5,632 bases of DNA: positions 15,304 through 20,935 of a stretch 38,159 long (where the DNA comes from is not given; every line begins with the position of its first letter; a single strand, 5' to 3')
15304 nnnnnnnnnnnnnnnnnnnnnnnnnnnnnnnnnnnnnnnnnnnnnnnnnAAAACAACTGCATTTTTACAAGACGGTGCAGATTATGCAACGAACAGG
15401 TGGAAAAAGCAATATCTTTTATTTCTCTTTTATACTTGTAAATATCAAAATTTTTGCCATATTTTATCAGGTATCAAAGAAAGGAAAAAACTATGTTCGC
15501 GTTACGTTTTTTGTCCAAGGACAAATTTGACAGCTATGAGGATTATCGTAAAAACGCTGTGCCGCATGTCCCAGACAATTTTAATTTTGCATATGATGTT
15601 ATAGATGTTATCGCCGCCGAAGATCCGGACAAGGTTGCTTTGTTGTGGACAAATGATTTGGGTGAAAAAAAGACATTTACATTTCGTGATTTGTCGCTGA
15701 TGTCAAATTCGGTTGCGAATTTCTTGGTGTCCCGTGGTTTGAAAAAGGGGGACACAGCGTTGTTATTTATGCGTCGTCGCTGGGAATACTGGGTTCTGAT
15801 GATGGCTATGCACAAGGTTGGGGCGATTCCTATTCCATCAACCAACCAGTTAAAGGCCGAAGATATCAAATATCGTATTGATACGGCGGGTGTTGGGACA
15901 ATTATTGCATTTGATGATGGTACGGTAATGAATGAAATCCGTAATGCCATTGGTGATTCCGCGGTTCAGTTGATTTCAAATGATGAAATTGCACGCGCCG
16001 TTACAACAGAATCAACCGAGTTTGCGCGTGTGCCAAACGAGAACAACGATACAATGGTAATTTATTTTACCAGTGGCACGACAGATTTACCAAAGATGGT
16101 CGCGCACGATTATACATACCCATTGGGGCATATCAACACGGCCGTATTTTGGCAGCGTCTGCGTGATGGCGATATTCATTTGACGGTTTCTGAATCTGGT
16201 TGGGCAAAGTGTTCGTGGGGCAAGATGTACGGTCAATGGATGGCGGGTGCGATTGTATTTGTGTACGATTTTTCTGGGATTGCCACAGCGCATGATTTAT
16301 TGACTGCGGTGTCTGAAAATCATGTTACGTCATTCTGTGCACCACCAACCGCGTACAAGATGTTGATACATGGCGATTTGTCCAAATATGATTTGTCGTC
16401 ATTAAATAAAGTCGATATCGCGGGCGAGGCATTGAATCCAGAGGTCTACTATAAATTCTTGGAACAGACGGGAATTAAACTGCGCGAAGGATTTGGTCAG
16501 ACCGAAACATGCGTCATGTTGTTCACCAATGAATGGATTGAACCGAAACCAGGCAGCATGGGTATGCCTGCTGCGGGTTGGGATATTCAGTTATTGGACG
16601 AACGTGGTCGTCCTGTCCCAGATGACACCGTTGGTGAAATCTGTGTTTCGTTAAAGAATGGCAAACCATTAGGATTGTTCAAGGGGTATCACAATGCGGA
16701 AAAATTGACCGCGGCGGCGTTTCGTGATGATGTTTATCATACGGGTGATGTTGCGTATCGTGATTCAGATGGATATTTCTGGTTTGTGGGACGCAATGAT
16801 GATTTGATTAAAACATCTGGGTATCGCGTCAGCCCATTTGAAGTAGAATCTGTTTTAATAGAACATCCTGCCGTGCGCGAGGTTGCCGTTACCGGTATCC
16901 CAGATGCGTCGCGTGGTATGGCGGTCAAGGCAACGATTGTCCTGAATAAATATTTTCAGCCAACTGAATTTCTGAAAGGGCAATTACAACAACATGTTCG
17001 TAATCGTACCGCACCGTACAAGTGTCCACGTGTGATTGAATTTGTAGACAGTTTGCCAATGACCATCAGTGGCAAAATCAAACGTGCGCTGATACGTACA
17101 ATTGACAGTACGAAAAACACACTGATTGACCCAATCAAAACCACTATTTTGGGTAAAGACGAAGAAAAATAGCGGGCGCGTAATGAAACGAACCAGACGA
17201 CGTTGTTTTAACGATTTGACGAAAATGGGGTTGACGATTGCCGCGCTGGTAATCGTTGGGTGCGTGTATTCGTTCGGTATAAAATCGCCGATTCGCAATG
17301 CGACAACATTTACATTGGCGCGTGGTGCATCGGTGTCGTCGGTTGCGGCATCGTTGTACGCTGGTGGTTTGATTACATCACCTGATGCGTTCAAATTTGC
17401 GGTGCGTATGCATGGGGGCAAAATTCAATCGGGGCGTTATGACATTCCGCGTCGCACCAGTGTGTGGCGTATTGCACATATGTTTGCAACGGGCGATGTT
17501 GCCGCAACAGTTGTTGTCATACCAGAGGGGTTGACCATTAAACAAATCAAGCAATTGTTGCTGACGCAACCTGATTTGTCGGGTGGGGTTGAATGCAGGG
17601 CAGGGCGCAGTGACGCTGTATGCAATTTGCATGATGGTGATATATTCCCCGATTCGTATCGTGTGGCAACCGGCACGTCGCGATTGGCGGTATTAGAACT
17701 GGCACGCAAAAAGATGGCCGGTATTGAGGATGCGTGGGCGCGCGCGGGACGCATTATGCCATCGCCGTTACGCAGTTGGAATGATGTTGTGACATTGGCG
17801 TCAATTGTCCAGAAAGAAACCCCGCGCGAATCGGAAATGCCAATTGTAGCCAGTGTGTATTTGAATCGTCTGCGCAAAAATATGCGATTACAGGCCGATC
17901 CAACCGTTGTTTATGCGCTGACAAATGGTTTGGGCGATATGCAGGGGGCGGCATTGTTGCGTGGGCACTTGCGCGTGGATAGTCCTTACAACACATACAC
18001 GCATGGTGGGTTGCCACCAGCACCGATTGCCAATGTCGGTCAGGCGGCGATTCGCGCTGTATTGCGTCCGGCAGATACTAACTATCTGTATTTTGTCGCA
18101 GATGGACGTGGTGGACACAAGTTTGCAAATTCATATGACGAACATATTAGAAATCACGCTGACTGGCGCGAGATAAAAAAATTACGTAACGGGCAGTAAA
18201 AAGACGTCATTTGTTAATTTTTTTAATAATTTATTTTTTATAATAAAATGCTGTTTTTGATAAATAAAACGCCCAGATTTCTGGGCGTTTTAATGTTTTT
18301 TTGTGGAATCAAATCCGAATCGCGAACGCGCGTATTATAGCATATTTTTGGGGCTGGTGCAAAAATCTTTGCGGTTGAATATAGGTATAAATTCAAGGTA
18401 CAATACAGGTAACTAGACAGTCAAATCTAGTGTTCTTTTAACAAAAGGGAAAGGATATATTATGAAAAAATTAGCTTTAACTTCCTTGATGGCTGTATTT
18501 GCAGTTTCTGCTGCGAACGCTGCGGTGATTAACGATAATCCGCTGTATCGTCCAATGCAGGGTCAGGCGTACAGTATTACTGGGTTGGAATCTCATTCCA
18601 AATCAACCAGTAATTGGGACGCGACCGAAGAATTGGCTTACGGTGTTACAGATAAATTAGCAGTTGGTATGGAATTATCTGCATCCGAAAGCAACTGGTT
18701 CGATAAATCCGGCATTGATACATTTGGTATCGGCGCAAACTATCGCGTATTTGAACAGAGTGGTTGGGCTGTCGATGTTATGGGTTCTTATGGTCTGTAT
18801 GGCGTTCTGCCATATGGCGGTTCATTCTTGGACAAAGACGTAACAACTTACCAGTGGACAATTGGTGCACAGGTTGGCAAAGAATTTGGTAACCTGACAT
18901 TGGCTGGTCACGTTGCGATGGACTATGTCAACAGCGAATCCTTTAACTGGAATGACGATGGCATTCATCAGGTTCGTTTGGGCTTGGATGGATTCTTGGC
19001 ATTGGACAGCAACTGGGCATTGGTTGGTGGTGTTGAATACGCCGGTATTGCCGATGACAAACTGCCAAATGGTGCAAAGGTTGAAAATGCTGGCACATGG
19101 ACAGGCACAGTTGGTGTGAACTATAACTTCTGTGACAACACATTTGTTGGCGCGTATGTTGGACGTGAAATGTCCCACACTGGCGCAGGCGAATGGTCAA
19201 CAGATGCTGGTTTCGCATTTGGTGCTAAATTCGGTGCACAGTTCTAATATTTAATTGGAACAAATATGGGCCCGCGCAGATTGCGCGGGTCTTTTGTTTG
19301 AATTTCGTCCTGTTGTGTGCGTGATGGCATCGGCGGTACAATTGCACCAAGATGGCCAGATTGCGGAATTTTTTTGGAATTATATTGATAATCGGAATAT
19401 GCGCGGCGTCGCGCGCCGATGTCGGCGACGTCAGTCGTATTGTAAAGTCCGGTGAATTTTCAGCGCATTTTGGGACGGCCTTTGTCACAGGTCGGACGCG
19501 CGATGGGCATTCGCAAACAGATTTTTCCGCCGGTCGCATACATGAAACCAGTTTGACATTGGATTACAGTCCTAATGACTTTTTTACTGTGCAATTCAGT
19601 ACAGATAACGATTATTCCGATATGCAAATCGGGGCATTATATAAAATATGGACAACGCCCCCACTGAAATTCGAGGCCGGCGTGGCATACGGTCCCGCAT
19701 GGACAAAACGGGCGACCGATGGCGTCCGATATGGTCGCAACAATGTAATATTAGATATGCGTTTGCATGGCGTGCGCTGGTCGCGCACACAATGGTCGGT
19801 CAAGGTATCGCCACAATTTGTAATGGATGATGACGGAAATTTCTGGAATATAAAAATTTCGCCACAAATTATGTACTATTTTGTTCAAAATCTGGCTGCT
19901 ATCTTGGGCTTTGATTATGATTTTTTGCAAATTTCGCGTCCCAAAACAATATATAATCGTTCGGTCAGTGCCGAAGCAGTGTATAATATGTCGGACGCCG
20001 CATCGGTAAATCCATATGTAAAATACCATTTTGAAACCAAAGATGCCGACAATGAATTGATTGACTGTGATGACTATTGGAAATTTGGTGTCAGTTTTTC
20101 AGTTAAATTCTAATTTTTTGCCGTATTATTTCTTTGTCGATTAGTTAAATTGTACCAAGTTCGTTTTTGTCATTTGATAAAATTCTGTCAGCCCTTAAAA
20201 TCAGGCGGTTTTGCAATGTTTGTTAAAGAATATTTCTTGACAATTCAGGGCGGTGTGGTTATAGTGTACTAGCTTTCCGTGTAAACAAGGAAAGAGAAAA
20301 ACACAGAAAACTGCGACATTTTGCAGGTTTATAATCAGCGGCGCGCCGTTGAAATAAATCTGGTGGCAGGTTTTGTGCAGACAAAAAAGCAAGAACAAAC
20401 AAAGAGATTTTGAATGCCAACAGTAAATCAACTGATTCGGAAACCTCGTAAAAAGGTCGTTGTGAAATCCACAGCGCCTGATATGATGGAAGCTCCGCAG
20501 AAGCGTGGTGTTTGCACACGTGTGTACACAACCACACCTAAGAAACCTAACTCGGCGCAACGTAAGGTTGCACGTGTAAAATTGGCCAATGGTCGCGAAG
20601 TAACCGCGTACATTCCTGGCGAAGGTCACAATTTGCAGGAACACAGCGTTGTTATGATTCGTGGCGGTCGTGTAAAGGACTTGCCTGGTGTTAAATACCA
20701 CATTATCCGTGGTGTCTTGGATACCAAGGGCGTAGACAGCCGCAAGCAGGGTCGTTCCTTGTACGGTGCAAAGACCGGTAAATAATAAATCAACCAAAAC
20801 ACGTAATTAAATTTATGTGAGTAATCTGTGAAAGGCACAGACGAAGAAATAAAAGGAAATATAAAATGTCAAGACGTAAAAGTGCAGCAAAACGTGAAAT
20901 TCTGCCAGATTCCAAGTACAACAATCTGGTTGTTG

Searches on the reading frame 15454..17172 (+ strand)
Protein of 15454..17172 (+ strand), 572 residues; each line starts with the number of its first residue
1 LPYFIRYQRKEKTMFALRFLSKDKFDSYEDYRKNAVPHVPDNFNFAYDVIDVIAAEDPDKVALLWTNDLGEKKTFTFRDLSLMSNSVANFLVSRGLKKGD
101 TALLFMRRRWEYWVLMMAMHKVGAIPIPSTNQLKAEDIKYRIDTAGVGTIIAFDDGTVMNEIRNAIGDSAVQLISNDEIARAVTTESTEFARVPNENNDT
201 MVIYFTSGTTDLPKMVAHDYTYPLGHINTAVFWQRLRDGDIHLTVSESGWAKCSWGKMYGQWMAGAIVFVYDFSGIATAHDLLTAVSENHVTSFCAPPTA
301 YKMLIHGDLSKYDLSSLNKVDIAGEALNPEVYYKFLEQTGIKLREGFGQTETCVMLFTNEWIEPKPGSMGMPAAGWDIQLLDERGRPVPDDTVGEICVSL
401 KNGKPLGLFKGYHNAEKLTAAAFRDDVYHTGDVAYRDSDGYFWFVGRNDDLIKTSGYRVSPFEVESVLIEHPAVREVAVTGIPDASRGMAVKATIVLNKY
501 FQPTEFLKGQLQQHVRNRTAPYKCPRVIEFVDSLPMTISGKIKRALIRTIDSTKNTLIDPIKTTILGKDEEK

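Call 22: search_protein_families(library=pfam, proteins=[window:15454-17172:+])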
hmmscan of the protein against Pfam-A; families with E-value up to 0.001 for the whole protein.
window:15454-17172:+ (572 aa): 2 families
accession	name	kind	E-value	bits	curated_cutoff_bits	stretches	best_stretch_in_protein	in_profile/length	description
PF00501.34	AMP-binding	-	1.2e-61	209.1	29.9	1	54-412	5-383/384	AMP-binding enzyme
PF13193.12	AMP-binding_C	-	2.2e-22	80.2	24.5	1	463-541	1-76/76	AMP-binding enzyme C-terminal domain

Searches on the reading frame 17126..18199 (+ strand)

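Call 22: search_protein_families(library=pfam, proteins=[window:17126-18199:+])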
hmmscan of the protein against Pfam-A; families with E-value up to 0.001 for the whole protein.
window:17126-18199:+ (357 aa): 1 family
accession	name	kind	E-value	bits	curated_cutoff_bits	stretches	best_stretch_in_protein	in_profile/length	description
PF02618.21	YceG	-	1.1e-75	255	32.4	1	63-344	2-273/275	YceG-like family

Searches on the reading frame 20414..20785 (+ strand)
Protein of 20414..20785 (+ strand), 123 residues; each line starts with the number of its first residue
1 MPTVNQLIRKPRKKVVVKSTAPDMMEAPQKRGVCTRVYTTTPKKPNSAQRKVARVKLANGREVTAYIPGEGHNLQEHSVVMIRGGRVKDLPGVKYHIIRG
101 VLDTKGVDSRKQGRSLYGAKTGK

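Call 35: list_cluster_members(proteins=[window:20414-20785:+, window:20866-21339:+, window:27069-27902:+, window:28781-29482:+, window:30724-31098:+, window:13731-14981:+, window:17186-18199:+, window:33791-34309:+, window:34519-34971:+, window:36336-37109:+])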
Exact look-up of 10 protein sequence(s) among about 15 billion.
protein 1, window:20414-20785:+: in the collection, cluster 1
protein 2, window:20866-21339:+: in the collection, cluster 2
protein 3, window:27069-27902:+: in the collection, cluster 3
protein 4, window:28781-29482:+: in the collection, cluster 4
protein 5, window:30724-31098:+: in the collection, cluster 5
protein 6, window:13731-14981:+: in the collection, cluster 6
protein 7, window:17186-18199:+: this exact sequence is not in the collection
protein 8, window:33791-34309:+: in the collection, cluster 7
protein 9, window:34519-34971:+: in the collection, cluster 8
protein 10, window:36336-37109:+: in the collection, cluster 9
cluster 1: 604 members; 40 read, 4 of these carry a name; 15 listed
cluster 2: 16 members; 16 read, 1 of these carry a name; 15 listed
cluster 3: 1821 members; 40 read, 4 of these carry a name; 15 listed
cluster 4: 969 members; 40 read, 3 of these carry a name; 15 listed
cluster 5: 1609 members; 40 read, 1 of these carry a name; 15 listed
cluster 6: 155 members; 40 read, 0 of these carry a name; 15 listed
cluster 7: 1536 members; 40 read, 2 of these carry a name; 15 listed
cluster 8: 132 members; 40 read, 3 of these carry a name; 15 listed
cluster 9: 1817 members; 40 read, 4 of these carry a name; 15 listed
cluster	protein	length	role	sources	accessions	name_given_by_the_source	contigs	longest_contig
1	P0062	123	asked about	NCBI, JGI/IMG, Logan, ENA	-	-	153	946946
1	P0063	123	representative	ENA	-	-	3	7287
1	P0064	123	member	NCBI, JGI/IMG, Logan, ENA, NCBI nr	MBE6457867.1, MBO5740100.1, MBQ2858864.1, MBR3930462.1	MAG: 30S ribosomal protein S12 [Alphaproteobacteria bacterium] | small subunit ribosomal protein S12 | 30S ribosomal protein S12 [Alphaproteobacteria bacterium]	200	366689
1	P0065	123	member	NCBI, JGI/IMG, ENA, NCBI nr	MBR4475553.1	MAG: 30S ribosomal protein S12 [Alphaproteobacteria bacterium] | 30S ribosomal protein S12 [Alphaproteobacteria bacterium]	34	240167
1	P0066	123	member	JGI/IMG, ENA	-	small subunit ribosomal protein S12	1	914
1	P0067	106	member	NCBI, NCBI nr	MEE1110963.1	MAG: 30S ribosomal protein S12, partial [Alphaproteobacteria bacterium] | 30S ribosomal protein S12 [Alphaproteobacteria bacterium]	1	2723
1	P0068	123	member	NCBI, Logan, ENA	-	-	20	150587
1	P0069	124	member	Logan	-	-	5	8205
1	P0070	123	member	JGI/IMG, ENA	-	-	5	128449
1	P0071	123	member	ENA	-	-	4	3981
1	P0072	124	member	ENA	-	-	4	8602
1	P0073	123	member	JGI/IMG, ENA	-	-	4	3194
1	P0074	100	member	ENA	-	-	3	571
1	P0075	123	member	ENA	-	-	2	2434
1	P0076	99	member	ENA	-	-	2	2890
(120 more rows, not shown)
